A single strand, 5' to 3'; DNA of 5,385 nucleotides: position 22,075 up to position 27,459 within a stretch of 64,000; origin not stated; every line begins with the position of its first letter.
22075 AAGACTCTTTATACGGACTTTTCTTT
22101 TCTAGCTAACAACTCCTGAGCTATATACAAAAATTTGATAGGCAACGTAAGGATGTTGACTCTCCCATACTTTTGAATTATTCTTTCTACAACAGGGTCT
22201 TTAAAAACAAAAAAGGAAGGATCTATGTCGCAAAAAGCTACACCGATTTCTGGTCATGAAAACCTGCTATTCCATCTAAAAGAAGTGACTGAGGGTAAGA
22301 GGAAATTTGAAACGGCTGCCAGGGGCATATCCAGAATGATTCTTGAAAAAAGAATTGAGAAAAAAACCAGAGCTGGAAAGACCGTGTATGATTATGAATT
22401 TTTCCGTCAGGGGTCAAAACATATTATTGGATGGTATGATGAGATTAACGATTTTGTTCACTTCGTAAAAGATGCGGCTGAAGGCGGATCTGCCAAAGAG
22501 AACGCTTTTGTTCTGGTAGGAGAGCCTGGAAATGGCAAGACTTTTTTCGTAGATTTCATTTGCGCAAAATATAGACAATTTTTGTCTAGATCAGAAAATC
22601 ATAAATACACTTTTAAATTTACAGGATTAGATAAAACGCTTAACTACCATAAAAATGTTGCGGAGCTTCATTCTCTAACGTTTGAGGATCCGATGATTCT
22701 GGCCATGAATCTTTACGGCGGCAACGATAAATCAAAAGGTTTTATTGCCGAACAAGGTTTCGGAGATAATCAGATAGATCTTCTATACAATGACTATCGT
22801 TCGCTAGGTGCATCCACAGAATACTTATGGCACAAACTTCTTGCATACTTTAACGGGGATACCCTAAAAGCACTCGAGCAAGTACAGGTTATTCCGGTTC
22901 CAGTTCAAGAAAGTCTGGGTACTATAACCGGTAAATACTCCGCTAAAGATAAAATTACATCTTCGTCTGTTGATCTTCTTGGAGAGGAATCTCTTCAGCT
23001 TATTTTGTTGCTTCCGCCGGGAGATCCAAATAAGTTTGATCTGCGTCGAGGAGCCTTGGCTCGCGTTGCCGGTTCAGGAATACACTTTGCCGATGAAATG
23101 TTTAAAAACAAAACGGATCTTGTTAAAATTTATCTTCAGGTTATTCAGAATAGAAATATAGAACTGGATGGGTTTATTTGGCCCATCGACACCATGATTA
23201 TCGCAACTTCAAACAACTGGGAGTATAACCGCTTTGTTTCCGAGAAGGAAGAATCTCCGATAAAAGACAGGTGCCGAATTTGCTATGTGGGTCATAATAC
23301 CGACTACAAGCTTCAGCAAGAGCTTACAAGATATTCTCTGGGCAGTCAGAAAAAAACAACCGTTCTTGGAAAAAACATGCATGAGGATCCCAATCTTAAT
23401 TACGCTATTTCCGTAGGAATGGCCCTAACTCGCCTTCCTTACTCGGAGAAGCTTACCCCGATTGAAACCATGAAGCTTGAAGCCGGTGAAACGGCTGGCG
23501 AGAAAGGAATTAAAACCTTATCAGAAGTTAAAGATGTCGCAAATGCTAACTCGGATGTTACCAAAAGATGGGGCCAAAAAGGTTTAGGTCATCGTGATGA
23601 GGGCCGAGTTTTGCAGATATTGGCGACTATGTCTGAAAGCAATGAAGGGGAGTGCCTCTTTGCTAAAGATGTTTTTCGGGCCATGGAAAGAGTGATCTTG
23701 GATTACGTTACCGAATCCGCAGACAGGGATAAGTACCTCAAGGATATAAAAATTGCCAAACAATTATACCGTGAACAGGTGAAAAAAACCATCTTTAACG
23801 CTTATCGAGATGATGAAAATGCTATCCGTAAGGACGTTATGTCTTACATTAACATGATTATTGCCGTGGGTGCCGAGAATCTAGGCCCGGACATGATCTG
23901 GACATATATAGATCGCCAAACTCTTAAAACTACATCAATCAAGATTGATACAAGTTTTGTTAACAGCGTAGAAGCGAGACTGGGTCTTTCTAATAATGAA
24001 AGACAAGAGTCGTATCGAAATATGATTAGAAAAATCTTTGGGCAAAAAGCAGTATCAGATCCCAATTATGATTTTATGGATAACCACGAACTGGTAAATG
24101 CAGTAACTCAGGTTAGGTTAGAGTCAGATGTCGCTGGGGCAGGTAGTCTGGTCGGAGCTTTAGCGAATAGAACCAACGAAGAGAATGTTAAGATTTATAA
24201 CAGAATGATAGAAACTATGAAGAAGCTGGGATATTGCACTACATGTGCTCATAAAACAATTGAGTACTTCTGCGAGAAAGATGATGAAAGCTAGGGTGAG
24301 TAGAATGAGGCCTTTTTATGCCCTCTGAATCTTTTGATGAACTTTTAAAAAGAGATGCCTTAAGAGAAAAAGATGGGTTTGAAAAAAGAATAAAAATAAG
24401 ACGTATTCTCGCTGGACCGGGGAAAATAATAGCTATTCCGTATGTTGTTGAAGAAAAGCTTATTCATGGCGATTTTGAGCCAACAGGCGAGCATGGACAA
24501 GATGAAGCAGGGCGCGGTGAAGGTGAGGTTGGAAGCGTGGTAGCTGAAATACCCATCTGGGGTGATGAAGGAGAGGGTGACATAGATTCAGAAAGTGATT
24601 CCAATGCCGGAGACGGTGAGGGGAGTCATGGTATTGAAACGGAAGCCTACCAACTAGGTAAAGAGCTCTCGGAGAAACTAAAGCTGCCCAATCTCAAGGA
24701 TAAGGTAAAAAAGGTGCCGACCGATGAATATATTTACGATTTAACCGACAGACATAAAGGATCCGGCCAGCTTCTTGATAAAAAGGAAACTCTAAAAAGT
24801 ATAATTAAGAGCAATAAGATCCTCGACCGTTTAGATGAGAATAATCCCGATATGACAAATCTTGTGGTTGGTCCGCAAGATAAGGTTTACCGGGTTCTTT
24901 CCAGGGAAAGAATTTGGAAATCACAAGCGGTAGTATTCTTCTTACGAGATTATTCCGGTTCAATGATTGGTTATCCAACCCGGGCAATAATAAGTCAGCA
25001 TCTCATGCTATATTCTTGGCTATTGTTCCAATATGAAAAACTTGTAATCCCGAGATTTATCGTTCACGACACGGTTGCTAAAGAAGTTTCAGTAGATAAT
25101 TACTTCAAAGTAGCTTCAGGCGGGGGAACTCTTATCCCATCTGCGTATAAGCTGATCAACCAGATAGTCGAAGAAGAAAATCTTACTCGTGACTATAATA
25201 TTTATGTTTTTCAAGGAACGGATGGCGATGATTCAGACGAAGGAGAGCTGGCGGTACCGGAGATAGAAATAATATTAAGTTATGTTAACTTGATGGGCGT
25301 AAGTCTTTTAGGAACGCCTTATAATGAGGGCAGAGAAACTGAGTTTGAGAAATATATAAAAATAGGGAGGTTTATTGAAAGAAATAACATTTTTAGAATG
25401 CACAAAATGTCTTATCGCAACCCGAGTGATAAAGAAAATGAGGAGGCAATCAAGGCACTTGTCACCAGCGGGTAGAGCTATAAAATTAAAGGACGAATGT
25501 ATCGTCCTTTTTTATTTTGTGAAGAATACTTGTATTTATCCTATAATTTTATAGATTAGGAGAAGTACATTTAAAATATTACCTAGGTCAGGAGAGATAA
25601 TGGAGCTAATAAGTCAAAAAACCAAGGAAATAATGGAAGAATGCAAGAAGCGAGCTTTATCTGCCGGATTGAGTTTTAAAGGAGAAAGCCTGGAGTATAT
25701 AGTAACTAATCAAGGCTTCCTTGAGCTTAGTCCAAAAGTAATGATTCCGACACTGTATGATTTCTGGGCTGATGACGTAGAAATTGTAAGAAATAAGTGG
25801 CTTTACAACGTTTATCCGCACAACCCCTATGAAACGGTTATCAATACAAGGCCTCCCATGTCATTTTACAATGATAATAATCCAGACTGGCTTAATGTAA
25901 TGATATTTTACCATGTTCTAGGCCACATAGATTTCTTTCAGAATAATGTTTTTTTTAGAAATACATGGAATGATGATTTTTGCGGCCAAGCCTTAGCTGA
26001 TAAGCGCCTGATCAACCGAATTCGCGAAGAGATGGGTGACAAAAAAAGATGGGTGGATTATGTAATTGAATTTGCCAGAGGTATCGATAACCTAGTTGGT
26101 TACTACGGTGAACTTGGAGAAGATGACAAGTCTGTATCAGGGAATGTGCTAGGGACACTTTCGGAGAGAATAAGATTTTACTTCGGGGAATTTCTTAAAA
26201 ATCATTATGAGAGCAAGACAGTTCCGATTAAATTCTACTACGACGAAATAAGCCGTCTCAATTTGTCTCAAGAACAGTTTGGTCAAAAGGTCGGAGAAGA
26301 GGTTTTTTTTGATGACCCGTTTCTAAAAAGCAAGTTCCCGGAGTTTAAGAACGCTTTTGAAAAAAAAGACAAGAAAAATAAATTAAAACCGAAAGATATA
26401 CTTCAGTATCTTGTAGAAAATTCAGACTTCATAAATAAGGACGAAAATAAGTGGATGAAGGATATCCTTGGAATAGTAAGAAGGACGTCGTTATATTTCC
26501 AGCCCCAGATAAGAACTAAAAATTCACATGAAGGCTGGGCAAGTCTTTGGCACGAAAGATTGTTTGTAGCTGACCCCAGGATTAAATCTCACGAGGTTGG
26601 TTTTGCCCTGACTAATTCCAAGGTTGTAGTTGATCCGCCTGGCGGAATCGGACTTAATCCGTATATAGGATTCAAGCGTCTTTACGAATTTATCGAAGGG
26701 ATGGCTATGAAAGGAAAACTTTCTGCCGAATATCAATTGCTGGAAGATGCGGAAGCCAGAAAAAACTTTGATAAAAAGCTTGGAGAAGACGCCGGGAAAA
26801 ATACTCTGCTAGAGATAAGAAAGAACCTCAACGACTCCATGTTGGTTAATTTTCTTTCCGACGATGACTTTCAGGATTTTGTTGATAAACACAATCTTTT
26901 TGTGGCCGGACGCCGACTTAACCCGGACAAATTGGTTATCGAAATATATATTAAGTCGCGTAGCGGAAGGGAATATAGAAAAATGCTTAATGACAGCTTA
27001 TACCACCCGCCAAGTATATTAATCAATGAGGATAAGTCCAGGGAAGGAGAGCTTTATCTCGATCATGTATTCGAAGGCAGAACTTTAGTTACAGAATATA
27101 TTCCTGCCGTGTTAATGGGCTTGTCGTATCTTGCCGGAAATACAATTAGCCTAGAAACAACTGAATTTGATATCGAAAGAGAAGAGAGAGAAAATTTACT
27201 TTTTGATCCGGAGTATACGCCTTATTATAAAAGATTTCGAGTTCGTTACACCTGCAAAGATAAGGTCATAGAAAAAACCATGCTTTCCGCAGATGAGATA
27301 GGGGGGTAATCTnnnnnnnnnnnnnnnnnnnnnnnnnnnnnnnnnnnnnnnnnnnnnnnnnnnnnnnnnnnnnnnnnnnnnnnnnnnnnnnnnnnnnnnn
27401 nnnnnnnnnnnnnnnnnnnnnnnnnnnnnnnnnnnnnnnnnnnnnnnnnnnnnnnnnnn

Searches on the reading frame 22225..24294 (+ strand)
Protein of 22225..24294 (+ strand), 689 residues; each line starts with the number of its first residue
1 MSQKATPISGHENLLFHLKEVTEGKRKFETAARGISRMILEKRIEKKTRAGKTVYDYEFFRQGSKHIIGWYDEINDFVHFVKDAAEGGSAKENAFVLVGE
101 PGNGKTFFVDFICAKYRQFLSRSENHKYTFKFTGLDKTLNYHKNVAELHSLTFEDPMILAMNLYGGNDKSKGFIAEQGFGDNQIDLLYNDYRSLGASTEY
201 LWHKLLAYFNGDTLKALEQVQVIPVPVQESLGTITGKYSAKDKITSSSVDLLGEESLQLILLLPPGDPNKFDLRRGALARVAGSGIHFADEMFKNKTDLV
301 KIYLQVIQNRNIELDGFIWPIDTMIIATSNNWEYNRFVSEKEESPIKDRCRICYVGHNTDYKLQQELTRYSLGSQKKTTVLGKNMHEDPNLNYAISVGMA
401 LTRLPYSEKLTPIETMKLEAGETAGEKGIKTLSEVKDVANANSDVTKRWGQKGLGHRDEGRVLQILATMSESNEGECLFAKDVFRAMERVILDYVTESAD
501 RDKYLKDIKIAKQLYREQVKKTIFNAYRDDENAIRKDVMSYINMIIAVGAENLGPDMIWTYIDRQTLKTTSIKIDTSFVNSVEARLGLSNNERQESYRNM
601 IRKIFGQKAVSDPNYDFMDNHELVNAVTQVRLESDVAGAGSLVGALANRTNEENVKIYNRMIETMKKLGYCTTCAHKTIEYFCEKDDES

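Call 32: search_protein_families(library=pfam, proteins=[window:22225-24294:+], max_evalue=0.00001)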
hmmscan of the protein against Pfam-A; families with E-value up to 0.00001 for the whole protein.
window:22225-24294:+ (689 aa): 2 families
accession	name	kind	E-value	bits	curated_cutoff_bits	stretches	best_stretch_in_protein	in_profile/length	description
PF06798.17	PrkA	-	2.1e-29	103.4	25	1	414-681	2-255/255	PrkA serine protein kinase C-terminal domain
PF08298.17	AAA_PrkA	-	1.4e-12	47.8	25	1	205-357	161-309/358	PrkA AAA domain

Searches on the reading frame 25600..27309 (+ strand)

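Call 32: search_protein_families(library=pfam, proteins=[window:25600-27309:+], max_evalue=0.00001)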
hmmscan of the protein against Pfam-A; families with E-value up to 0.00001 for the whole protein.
window:25600-27309:+ (569 aa): 1 family
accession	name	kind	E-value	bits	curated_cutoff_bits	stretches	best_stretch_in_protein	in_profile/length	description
PF04293.20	SpoVR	-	1.7e-44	152.7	27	1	7-465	6-400/407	SpoVR like protein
